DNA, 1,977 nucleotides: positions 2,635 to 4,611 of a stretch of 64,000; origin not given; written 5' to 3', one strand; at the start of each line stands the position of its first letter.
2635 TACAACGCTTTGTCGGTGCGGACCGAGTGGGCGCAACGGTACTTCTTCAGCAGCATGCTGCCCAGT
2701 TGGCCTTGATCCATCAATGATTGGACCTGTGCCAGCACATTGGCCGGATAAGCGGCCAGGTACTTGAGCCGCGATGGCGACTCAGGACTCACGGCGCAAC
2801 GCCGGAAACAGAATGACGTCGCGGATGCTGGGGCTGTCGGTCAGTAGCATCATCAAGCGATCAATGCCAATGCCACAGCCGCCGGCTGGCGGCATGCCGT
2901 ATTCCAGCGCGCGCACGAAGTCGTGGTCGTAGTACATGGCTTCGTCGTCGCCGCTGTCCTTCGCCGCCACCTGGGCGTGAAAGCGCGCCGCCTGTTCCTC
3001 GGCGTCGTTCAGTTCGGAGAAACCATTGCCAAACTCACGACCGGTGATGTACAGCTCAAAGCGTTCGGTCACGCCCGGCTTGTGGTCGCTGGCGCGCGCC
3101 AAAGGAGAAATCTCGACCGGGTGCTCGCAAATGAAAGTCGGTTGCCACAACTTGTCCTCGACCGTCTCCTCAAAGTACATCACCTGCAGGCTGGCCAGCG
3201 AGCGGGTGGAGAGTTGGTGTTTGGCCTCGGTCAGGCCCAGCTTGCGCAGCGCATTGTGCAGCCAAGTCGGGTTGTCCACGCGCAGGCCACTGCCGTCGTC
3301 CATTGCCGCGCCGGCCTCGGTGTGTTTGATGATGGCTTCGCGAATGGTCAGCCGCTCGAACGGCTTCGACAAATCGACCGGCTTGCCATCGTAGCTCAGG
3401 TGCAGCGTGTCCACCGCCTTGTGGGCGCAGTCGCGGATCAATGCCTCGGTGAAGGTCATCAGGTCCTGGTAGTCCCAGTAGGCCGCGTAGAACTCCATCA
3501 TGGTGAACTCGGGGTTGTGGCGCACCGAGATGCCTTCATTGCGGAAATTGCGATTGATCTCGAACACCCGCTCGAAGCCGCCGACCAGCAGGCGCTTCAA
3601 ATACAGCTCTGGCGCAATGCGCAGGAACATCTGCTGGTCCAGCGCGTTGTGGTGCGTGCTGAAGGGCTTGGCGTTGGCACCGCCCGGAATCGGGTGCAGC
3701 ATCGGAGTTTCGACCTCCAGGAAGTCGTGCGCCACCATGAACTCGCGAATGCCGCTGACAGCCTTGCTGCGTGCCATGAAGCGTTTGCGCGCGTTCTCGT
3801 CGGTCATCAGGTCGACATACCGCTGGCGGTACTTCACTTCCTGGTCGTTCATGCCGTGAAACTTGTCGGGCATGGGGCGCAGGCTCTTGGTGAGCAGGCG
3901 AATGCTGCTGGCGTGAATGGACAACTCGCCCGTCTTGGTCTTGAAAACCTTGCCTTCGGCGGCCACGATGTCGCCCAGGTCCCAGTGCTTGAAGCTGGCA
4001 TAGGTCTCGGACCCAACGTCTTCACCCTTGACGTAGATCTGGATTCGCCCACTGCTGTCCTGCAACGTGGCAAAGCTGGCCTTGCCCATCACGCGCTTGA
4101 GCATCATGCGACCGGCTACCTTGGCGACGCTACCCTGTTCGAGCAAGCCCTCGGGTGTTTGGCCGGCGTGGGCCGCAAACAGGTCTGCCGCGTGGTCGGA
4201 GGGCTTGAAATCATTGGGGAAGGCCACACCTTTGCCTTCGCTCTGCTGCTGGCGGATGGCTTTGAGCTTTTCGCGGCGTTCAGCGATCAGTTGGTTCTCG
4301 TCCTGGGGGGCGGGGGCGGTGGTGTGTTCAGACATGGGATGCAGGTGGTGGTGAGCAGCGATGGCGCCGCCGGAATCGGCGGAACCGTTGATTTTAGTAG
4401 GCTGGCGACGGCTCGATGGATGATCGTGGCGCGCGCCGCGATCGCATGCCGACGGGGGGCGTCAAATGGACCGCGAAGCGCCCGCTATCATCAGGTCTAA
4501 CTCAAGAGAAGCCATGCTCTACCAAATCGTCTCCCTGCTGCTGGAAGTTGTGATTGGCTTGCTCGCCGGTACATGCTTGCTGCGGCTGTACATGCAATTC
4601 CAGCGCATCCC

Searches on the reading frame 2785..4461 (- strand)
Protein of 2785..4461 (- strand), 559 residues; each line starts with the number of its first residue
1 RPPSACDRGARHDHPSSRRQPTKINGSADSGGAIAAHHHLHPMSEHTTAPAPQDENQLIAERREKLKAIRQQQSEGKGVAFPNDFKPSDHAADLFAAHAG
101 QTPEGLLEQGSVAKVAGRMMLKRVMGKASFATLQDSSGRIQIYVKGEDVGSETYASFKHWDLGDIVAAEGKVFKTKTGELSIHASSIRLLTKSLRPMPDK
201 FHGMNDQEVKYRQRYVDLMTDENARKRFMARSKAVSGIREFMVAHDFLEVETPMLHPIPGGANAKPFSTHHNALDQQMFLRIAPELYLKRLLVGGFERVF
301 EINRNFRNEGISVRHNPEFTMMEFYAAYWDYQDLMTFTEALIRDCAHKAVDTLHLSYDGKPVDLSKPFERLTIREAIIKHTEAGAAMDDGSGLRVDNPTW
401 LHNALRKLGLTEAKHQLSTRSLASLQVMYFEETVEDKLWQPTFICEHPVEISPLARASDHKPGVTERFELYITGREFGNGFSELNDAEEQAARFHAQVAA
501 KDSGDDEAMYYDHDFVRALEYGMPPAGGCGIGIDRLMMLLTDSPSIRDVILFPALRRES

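Call 97: search_protein_families(library=pfam, proteins=[window:2785-4461:-], max_evalue=0.00001)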
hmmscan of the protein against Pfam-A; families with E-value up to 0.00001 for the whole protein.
window:2785-4461:- (559 aa): 2 families
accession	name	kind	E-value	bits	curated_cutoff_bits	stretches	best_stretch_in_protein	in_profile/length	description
PF00152.25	tRNA-synt_2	-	5.2e-92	308.6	25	1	206-554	1-306/308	tRNA synthetases class II (D, K and N)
PF01336.31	tRNA_anti-codon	-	1.1e-17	64.2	27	1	114-190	2-75/75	OB-fold nucleic acid binding domain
